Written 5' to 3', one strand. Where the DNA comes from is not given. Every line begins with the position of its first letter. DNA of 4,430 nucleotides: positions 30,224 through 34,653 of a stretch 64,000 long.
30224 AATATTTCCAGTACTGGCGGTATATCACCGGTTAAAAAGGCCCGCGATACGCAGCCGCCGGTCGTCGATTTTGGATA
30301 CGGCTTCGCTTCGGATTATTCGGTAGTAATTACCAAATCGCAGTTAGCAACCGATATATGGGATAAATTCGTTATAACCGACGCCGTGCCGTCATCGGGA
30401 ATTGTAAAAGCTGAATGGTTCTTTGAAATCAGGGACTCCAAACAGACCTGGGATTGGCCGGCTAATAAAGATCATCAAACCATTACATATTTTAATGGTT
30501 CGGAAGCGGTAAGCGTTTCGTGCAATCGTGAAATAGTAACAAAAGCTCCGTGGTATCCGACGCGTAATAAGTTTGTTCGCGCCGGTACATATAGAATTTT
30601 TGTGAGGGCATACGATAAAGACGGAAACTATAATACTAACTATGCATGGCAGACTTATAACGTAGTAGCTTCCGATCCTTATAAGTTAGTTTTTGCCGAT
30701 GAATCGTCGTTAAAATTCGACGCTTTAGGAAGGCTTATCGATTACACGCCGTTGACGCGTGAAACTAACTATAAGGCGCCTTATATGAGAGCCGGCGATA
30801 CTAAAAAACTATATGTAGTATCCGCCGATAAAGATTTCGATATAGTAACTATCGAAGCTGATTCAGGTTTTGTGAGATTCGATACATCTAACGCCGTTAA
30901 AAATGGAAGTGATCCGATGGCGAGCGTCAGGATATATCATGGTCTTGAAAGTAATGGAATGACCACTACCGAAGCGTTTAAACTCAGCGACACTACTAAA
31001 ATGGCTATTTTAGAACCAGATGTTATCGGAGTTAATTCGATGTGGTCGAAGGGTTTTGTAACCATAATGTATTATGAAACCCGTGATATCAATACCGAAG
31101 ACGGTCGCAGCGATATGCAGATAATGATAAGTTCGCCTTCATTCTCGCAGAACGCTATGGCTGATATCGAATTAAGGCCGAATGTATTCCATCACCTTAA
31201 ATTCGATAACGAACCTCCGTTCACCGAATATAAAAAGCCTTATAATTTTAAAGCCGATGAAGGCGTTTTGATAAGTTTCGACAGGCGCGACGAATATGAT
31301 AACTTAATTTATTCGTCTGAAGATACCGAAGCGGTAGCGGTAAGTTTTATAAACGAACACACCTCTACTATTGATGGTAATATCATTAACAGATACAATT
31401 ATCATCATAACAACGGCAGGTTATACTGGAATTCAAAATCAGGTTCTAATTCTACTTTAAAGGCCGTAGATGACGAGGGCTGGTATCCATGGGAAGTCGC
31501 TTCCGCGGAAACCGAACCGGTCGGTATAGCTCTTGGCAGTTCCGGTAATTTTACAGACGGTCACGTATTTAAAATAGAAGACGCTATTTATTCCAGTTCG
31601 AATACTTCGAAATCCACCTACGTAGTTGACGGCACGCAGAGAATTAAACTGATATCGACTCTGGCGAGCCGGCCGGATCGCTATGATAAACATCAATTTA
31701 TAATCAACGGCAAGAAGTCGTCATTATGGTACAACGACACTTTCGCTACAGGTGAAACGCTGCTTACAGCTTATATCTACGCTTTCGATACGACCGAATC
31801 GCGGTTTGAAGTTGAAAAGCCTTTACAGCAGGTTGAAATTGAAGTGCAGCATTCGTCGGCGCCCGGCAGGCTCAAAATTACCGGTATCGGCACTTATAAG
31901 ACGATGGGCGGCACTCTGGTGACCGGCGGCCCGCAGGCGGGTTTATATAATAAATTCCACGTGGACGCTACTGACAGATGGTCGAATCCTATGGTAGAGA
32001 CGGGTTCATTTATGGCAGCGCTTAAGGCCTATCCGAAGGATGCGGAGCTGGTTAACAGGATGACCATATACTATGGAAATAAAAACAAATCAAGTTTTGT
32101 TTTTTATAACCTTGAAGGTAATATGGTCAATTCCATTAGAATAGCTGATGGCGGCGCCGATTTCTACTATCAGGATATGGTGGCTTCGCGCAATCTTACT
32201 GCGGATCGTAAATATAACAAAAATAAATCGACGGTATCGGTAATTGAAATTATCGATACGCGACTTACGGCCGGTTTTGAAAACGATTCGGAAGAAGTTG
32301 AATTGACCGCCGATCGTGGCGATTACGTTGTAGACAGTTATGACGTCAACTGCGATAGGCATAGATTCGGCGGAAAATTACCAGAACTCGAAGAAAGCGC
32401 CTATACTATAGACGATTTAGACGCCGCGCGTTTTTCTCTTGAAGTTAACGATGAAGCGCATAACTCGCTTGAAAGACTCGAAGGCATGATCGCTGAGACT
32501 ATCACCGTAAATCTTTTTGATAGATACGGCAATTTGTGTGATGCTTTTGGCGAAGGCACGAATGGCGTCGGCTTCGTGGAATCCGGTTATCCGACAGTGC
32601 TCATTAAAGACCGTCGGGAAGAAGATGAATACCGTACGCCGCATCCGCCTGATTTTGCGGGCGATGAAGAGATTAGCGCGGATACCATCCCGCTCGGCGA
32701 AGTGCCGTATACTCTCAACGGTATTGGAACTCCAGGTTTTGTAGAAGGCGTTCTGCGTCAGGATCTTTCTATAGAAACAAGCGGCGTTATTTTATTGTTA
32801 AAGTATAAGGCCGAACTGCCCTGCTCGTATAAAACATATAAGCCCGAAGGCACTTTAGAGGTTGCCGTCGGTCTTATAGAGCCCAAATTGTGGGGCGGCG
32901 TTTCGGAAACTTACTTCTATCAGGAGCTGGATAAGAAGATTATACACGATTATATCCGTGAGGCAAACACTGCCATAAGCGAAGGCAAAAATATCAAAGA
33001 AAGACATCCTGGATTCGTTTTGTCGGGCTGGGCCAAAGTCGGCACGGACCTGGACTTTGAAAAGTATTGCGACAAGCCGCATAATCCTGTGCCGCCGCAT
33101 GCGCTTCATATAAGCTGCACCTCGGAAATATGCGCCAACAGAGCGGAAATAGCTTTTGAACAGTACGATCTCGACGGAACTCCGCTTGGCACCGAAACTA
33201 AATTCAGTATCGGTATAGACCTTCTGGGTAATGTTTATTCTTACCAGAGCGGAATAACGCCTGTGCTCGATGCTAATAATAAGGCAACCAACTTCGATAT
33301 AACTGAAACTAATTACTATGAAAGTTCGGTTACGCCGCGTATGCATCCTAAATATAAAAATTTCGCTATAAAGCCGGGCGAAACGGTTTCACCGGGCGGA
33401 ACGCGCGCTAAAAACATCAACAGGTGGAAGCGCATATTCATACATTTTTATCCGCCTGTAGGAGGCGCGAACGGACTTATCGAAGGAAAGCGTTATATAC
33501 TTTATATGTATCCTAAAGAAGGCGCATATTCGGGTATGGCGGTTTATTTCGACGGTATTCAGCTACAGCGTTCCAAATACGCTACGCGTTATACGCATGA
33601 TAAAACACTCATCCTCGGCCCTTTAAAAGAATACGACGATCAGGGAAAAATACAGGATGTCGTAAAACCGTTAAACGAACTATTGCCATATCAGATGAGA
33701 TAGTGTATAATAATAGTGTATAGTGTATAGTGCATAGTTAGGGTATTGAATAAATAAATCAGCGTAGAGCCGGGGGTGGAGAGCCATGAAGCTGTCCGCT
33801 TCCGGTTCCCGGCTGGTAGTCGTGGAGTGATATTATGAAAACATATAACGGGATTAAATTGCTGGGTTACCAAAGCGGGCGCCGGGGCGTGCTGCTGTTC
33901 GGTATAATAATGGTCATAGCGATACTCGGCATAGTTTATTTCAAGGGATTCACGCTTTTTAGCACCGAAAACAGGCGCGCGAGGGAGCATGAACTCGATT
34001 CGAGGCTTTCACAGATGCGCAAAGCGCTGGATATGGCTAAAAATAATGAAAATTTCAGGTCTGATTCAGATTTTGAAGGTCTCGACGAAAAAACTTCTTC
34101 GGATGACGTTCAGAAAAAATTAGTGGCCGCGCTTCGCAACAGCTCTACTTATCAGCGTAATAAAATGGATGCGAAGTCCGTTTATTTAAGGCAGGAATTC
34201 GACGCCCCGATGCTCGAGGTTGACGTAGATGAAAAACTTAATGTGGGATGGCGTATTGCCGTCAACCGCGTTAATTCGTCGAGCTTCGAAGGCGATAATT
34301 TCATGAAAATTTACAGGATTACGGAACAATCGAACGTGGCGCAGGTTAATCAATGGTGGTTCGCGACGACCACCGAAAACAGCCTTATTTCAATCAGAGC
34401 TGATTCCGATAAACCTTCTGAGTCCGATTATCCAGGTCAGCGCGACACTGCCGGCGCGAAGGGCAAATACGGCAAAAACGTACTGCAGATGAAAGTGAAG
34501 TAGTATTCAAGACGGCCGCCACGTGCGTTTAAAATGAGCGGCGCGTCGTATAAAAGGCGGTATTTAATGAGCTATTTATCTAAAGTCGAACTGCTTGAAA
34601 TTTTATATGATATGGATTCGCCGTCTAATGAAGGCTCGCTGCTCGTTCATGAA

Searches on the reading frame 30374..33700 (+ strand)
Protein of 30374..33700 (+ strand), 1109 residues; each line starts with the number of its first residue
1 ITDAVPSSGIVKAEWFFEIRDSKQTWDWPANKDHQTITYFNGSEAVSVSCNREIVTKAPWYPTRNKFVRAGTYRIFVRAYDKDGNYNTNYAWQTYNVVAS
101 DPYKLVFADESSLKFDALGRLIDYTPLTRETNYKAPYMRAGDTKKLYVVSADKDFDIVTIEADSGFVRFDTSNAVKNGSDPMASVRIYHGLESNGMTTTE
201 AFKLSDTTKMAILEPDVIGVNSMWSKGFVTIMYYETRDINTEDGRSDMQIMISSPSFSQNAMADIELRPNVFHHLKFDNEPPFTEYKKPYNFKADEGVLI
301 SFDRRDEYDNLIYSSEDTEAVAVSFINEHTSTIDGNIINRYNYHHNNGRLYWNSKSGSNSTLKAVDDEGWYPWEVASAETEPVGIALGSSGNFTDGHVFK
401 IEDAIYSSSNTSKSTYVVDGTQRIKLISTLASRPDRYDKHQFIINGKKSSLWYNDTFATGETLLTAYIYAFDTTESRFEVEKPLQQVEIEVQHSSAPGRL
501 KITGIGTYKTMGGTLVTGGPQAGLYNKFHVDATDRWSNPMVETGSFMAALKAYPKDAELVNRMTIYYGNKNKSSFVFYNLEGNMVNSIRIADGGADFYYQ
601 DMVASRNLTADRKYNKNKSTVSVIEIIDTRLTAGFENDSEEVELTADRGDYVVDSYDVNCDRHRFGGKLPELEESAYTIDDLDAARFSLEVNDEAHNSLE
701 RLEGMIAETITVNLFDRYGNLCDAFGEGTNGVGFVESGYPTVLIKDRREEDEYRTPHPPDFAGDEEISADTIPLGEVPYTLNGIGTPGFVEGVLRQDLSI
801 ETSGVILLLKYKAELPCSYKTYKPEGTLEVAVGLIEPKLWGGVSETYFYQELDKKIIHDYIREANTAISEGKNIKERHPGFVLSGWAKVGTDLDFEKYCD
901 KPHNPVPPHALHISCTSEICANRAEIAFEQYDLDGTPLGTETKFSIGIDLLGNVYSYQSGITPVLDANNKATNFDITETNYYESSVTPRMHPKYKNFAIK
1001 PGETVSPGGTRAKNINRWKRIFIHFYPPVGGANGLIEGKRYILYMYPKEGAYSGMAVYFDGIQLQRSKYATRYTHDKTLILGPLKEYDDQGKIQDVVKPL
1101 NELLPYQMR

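Call 5: search_protein_families(library=pfam, proteins=[window:30374-33700:+], max_evalue=0.01)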
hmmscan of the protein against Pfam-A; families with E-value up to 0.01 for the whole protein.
window:30374-33700:+ (1109 aa): 0 families

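Call 14: find_related_loci(query=window:30374-33700:+, collection=genome_contigs, flank=10000)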
Query window:30374-33700:+ (1109 aa) in genome_contigs; peptide patterns used: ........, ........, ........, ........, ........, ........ (x = any residue, [..] = any of these).
25 stretches matched a pattern; 4 encode a relative of the query (tblastn E <= 1e-3); 4 distinct loci.
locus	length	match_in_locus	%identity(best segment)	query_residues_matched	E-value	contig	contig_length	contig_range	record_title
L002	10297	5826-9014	71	1-1109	0e+0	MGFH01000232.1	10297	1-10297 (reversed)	MAG: Candidatus Wallbacteria bacterium GWC2_49_35 gwc2_scaffold_8504, whole genome shotgun sequence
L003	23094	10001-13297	64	1-1109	0e+0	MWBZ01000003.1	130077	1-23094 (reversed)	MAG: bacterium ADurb.Bin243 isolate ADurb.Bin243 BWY32_contig000003, whole genome shotgun sequence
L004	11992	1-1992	91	446-1109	0e+0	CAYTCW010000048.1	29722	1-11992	MAG TPA_asm: uncultured bacterium isolate SRP192927_co10_55 genome assembly, contig: NODE_828_length_29722_cov_10.953180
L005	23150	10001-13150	51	1-1109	0e+0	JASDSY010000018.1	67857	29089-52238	MAG: Candidatus Wallbacteria bacterium isolate P24860_112_MAG_55 P24860_112_S10_metaspades_339_length_67857_cov_24, whol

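Call 29: search_protein_families(library=ncbifam, proteins=[window:31001-33700:+], max_evalue=0.01)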
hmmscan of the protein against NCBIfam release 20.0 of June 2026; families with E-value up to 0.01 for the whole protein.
window:31001-33700:+ (900 aa): 0 families

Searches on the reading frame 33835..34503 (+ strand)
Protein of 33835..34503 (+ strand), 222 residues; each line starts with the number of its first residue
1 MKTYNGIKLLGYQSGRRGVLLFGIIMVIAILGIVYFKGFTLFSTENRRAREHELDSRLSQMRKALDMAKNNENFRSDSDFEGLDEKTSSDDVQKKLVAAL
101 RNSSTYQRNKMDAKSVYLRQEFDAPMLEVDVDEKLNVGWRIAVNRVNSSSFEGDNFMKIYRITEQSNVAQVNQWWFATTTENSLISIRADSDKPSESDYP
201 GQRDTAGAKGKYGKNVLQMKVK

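Call 5: search_protein_families(library=pfam, proteins=[window:33835-34503:+], max_evalue=0.01)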
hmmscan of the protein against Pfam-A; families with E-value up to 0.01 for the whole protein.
window:33835-34503:+ (222 aa): 2 families
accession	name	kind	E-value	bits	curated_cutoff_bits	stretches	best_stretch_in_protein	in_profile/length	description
PF04932.20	Wzy_C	-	0.00038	20.7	31.7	1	12-71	33-98/149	O-Antigen ligase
PF14138.11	COX16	-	0.0027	18.5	27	1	22-96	3-73/79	Cytochrome c oxidase assembly protein COX16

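Call 29: search_protein_families(library=ncbifam, proteins=[window:33835-34503:+], max_evalue=0.01)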
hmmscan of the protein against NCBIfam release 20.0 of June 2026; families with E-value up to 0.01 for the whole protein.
window:33835-34503:+ (222 aa): 1 family
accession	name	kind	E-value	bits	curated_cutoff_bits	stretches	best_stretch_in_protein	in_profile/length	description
NF033598.2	elast_bind_EbpS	equivalog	0.0032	16.4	300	1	17-113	305-398/498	elastin-binding protein EbpS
